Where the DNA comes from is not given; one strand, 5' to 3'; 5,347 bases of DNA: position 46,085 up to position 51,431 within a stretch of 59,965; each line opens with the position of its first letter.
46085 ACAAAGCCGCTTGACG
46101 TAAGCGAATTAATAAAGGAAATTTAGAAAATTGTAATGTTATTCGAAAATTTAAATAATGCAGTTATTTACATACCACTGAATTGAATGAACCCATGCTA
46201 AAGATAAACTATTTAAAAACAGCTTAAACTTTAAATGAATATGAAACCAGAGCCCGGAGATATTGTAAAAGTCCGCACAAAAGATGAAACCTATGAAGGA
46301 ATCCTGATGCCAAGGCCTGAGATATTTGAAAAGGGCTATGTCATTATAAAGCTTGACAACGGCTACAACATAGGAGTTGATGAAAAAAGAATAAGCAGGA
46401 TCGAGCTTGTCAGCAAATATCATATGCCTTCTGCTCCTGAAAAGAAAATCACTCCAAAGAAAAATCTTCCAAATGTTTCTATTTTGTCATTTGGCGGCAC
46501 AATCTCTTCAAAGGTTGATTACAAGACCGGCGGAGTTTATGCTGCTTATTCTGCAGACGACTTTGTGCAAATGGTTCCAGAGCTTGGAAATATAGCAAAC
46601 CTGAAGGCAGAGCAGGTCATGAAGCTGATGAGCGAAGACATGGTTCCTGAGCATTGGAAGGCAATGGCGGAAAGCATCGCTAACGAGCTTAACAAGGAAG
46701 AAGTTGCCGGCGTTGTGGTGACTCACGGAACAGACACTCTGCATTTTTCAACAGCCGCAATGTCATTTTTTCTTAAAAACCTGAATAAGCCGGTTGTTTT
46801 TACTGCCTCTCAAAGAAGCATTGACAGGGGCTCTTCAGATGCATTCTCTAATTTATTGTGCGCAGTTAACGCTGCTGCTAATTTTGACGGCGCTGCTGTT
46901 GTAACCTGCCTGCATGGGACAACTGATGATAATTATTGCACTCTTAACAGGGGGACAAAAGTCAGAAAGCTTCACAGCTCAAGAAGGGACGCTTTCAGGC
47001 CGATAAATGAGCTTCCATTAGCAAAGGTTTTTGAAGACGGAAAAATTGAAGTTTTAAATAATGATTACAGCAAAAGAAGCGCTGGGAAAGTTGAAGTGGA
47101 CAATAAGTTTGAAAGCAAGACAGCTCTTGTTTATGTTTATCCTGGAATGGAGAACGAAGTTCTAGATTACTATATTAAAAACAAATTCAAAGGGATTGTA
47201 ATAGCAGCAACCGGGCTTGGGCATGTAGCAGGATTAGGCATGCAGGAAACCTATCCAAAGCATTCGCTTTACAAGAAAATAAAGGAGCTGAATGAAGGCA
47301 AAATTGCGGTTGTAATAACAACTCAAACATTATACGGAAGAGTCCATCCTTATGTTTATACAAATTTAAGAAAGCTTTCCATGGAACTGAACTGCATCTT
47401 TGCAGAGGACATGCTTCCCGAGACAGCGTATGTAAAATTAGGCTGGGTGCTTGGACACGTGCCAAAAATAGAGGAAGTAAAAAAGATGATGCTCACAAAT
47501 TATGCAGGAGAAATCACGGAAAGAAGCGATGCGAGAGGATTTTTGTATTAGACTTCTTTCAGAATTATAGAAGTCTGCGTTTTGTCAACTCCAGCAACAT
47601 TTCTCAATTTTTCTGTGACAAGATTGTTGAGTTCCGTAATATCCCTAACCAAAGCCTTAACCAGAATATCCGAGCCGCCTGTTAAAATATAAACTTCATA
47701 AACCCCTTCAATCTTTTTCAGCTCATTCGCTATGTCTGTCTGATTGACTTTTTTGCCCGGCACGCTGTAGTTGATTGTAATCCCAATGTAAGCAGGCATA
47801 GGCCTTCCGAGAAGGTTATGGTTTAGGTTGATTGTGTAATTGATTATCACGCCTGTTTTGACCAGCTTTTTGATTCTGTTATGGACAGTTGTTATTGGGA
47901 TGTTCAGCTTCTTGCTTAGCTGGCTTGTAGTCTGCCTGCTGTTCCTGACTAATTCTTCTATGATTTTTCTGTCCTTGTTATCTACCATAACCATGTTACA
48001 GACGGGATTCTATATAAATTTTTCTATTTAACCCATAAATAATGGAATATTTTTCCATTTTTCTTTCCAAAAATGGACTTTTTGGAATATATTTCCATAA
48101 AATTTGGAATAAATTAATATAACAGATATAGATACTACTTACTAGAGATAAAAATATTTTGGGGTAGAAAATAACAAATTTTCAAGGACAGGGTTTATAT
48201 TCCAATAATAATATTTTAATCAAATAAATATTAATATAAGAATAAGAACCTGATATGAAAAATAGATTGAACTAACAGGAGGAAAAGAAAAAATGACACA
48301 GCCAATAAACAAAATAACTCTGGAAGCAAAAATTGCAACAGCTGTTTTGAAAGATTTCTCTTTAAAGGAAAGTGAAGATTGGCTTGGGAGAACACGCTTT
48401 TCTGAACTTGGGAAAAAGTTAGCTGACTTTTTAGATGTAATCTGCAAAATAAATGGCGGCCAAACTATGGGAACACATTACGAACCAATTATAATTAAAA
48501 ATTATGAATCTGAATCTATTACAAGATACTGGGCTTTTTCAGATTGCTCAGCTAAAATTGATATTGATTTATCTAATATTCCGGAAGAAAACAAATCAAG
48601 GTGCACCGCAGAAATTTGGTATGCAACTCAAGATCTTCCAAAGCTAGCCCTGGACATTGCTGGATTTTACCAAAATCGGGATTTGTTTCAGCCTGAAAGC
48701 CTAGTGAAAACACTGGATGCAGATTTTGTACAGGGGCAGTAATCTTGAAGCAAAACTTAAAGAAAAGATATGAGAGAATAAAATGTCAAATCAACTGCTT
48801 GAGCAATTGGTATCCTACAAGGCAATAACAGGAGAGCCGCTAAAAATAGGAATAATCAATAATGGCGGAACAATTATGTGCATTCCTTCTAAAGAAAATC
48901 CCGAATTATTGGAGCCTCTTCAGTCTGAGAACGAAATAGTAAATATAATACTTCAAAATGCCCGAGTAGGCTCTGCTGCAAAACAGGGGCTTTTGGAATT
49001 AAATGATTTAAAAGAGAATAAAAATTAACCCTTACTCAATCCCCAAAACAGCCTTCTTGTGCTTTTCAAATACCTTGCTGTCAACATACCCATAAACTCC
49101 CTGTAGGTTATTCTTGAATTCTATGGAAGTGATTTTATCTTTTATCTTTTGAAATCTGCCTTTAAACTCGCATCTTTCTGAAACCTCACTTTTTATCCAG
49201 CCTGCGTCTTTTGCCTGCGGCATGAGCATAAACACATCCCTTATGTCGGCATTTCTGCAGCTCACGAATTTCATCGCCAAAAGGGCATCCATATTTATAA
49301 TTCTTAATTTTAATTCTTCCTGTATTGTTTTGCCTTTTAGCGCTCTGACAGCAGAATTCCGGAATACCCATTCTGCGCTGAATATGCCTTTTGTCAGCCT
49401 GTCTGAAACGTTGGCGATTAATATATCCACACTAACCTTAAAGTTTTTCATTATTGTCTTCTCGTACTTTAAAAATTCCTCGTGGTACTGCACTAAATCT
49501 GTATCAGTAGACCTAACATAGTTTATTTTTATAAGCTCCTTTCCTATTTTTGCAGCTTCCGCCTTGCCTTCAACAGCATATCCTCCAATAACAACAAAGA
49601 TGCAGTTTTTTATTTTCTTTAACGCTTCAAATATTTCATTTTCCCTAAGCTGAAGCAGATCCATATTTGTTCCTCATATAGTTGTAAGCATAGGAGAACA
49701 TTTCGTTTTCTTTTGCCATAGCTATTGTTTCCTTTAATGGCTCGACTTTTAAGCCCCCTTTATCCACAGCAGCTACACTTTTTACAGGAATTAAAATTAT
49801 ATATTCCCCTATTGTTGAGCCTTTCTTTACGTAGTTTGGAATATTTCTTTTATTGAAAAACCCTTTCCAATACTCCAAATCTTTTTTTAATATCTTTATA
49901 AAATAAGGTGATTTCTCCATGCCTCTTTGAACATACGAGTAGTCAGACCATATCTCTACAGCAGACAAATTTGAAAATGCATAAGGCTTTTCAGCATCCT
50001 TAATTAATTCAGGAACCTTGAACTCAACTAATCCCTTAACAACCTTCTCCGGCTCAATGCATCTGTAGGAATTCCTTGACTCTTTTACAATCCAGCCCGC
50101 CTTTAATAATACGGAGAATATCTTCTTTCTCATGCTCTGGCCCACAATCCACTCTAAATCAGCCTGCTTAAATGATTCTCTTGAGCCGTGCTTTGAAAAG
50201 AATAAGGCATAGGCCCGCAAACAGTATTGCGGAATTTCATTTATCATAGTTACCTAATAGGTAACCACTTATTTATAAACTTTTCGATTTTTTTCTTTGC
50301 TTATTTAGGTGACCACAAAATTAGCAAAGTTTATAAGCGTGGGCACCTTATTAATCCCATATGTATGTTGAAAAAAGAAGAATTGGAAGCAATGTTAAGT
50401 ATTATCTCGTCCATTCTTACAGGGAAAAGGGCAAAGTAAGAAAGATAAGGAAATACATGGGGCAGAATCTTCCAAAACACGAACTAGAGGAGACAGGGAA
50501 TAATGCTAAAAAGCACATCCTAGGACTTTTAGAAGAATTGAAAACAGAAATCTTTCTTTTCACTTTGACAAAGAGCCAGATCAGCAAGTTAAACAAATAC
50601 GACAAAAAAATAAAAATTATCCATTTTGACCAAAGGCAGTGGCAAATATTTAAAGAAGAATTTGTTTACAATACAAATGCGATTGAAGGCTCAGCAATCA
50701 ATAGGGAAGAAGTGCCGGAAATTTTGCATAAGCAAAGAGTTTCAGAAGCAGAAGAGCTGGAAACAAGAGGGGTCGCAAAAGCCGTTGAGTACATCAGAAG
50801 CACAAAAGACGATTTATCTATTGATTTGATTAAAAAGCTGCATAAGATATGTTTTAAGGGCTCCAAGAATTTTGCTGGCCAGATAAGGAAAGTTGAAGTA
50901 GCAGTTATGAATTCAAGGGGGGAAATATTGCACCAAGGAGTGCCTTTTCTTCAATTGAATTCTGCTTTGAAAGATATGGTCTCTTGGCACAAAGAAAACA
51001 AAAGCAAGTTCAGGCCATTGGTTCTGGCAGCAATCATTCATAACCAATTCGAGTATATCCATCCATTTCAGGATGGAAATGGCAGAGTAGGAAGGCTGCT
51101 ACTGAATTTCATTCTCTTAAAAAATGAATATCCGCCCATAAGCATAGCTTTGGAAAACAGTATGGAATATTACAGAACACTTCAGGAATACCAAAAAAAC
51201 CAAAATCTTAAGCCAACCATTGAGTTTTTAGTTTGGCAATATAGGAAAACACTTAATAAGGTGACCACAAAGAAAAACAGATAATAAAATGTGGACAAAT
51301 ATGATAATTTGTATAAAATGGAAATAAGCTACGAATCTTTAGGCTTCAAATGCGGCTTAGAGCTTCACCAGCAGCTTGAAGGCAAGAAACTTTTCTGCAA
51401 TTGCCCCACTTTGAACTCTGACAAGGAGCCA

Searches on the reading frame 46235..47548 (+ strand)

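Call 12: search_protein_families(library=pfam, proteins=[window:46235-47548:+], max_evalue=0.001)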
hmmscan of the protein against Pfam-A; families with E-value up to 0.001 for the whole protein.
window:46235-47548:+ (438 aa): 3 families
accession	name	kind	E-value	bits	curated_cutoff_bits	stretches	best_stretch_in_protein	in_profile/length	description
PF00710.25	Asparaginase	-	9.1e-57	192.1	22.5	1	80-276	1-190/193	Asparaginase, N-terminal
PF17763.6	Asparaginase_C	-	1.8e-24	86.3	34.6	1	297-419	3-114/114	Glutaminase/Asparaginase C-terminal domain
PF18195.6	GatD_N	-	4.7e-20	71.1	25.7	1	6-59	2-54/54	GatD N-terminal domain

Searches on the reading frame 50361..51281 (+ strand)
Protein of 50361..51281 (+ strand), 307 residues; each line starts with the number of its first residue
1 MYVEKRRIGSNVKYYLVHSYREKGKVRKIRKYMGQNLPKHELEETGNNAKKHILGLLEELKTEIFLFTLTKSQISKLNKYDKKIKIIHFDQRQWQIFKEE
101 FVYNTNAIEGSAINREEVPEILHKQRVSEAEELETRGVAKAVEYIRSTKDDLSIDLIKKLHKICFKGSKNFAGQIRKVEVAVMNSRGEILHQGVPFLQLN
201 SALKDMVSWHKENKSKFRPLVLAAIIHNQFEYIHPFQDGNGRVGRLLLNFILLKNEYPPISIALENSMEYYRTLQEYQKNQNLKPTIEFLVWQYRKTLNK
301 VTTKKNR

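Call 12: search_protein_families(library=pfam, proteins=[window:50361-51281:+], max_evalue=0.001)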
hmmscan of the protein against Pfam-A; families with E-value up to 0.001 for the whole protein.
window:50361-51281:+ (307 aa): 1 family
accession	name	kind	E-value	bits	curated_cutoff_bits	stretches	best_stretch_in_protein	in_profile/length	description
PF02661.23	Fic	-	5.4e-20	72.5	24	1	152-252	2-93/93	Fic/DOC family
